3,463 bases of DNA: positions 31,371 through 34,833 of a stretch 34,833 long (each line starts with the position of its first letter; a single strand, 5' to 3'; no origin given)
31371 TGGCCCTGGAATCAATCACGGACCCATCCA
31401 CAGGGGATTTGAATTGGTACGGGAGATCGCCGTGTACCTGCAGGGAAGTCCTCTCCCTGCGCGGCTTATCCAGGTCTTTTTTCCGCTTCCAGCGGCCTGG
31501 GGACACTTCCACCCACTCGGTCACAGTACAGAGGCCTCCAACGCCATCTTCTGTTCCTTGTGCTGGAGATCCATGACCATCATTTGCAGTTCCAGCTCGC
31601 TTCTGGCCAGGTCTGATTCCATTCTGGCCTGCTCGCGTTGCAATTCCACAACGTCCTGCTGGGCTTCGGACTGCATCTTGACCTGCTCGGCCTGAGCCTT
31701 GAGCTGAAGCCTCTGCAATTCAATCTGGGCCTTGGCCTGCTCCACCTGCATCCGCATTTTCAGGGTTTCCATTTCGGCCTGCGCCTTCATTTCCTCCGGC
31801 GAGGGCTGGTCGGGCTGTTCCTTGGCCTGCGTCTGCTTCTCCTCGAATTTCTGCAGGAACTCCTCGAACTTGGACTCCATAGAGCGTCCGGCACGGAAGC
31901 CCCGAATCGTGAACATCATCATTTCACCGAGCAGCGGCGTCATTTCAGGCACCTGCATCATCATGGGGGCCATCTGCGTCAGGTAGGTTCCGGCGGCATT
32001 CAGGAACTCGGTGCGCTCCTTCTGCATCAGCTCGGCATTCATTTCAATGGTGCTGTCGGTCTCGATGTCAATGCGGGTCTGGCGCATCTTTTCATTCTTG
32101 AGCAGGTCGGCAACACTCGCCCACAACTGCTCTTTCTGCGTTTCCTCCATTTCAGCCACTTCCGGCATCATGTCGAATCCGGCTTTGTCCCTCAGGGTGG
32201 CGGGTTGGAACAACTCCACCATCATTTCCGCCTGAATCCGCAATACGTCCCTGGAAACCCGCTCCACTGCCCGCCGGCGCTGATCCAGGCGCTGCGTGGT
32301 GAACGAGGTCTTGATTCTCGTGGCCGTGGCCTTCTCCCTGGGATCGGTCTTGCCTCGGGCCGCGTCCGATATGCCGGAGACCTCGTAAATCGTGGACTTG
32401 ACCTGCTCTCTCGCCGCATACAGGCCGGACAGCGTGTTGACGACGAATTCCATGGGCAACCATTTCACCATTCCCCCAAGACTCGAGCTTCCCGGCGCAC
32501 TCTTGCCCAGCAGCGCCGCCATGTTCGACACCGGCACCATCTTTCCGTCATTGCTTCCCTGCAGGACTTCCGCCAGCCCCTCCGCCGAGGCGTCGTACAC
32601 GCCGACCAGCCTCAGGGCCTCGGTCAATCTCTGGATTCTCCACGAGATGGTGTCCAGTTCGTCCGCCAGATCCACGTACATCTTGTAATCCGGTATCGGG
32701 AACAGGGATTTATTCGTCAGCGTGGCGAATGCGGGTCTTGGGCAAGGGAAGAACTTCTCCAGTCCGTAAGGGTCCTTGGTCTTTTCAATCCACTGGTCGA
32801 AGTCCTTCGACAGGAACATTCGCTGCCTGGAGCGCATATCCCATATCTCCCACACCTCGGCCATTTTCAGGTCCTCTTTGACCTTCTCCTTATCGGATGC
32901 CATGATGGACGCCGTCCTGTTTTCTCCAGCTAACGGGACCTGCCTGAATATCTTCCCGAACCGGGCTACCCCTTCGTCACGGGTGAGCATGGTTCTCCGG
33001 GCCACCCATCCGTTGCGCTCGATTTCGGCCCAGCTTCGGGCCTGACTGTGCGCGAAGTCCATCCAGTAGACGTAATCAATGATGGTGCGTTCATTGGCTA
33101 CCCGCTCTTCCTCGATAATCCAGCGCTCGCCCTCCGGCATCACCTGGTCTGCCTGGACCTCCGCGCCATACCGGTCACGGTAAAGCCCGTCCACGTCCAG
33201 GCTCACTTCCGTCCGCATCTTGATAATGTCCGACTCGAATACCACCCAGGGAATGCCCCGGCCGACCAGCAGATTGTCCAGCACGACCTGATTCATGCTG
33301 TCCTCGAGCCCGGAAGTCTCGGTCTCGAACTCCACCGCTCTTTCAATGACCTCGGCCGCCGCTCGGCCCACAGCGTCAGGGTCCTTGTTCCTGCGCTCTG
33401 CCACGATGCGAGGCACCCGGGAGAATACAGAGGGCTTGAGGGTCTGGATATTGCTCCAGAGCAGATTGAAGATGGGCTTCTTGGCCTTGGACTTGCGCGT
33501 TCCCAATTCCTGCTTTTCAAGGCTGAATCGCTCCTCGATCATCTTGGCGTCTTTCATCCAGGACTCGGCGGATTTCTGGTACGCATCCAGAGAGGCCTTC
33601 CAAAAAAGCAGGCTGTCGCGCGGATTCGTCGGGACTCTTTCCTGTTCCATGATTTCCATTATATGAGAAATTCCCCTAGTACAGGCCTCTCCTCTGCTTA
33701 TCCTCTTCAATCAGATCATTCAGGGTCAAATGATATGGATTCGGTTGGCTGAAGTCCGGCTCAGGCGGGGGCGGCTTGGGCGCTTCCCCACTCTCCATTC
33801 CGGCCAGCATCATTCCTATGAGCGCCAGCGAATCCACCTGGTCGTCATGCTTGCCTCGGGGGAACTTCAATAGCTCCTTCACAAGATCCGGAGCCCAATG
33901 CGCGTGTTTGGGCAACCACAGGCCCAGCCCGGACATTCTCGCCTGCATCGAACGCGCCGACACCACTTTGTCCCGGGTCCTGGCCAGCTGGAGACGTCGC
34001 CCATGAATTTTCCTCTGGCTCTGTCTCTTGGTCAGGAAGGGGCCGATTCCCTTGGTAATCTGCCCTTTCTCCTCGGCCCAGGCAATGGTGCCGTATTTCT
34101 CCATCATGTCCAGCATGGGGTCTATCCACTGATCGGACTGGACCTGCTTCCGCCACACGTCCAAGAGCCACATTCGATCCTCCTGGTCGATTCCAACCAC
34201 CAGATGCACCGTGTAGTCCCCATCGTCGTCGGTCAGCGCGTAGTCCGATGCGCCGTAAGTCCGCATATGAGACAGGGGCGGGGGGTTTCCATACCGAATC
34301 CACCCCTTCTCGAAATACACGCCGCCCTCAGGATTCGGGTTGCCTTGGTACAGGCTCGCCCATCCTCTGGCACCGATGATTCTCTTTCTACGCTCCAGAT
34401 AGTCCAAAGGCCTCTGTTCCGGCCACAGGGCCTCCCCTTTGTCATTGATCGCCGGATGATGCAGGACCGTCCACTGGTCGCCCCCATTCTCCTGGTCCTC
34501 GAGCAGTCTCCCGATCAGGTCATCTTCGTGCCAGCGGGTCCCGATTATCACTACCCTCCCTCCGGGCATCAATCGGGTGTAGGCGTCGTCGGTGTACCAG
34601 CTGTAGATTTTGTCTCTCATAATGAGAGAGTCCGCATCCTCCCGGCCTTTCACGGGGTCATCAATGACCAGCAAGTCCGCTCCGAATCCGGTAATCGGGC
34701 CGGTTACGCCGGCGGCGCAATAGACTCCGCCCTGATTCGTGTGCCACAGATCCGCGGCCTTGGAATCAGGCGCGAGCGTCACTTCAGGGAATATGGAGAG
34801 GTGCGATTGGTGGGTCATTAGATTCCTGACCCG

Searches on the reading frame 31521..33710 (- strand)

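Call 18: search_protein_families(library=phrogs, proteins=[window:31521-33710:-], max_evalue=0.001)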
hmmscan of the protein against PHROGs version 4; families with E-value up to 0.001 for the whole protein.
window:31521-33710:- (729 aa): 1 family
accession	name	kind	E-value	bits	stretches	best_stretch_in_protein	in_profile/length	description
phrog_12082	-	head and packaging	3.3e-157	526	1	28-719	15-712/715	portal protein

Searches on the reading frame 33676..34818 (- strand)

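Call 18: search_protein_families(library=phrogs, proteins=[window:33676-34818:-], max_evalue=0.001)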
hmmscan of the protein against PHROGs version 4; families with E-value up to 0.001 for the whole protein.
window:33676-34818:- (380 aa): 6 families
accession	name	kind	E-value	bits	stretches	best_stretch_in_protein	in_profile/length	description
phrog_38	-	head and packaging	2.5e-82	278.8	1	9-352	368-717/760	terminase large subunit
phrog_4758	-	head and packaging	1.8e-31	110.3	1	5-130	116-242/243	terminase large subunit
phrog_5573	-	head and packaging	1.7e-26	94.2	1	112-332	8-228/250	terminase large subunit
phrog_30251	-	head and packaging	9.9e-19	68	1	8-221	123-338/799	terminase large subunit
phrog_979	-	head and packaging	4.2e-10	39.9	1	163-339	410-600/642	terminase large subunit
phrog_12171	-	head and packaging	0.00053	21.1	0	282-331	40-88/110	terminase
